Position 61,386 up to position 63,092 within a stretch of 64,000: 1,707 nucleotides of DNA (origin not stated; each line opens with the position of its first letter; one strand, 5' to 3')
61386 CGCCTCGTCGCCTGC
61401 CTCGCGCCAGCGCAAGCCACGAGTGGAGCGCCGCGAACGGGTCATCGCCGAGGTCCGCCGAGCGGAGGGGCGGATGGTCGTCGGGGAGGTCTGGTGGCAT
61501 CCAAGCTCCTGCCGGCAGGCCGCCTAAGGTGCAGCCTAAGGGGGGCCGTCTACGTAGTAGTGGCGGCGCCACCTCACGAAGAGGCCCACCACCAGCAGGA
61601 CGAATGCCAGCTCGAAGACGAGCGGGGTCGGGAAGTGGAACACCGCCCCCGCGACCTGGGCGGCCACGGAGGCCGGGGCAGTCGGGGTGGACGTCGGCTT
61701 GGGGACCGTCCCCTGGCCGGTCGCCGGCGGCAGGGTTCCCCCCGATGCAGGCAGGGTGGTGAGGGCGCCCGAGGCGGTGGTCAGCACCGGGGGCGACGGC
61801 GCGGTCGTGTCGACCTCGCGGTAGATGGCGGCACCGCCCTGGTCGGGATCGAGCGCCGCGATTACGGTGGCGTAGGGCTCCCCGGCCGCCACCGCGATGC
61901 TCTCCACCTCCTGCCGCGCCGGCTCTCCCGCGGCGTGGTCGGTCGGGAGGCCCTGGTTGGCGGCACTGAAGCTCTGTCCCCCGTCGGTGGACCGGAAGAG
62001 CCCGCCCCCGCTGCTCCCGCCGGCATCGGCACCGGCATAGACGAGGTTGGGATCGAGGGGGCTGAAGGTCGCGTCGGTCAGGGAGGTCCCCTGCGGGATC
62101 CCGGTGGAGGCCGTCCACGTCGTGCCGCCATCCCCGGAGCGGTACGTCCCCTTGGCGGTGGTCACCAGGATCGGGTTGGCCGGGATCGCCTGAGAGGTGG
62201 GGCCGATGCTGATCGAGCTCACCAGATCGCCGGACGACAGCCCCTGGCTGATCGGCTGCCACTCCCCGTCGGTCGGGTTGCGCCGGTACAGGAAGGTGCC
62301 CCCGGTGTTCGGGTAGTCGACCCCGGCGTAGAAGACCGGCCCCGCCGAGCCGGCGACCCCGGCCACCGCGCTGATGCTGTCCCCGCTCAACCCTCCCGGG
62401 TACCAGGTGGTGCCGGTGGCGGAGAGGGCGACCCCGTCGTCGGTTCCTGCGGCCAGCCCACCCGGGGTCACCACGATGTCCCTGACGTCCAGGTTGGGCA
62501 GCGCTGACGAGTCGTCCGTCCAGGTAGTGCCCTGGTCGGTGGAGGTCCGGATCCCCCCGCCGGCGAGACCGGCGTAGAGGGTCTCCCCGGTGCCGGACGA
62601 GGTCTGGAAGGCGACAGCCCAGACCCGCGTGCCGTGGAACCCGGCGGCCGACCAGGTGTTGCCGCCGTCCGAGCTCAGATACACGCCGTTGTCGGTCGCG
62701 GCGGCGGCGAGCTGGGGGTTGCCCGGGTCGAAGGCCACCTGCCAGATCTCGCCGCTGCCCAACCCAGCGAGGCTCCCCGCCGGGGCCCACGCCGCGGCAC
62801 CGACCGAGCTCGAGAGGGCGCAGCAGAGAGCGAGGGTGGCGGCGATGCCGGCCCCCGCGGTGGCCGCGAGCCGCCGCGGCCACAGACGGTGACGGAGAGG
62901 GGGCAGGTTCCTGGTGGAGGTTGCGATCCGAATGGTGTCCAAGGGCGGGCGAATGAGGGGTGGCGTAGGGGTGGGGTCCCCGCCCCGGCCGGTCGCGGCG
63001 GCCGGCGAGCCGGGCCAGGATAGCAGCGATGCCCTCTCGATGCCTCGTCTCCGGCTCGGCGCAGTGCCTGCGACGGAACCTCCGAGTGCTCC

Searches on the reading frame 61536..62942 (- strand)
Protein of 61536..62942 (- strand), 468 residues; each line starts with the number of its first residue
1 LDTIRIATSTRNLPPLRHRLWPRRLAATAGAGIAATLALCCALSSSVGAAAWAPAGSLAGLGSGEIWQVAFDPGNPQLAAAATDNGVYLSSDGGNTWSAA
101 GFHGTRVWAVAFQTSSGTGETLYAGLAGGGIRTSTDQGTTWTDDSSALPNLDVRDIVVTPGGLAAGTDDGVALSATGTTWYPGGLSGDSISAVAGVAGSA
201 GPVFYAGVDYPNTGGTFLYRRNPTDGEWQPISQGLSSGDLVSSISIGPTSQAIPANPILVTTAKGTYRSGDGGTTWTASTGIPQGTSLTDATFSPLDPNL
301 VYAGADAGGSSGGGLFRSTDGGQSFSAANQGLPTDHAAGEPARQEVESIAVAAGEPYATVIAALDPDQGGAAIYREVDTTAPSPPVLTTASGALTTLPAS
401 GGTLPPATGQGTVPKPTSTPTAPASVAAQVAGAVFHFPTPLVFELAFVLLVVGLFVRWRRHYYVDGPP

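Call 3: search_protein_families(library=pfam, proteins=[window:61536-62942:-], max_evalue=1)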
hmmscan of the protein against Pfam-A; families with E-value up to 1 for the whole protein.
window:61536-62942:- (468 aa): 3 families
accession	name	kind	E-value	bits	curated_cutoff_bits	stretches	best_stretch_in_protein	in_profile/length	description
PF15902.12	Sortilin-Vps10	-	6.7e-08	32.2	33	2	266-329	3-61/446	Sortilin, neurotensin receptor 3,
PF02012.26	BNR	-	0.0013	18.8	27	0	316-326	1-11/12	BNR/Asp-box repeat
PF00400.38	WD40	-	0.013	16.5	27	0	64-88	12-36/39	WD domain, G-beta repeat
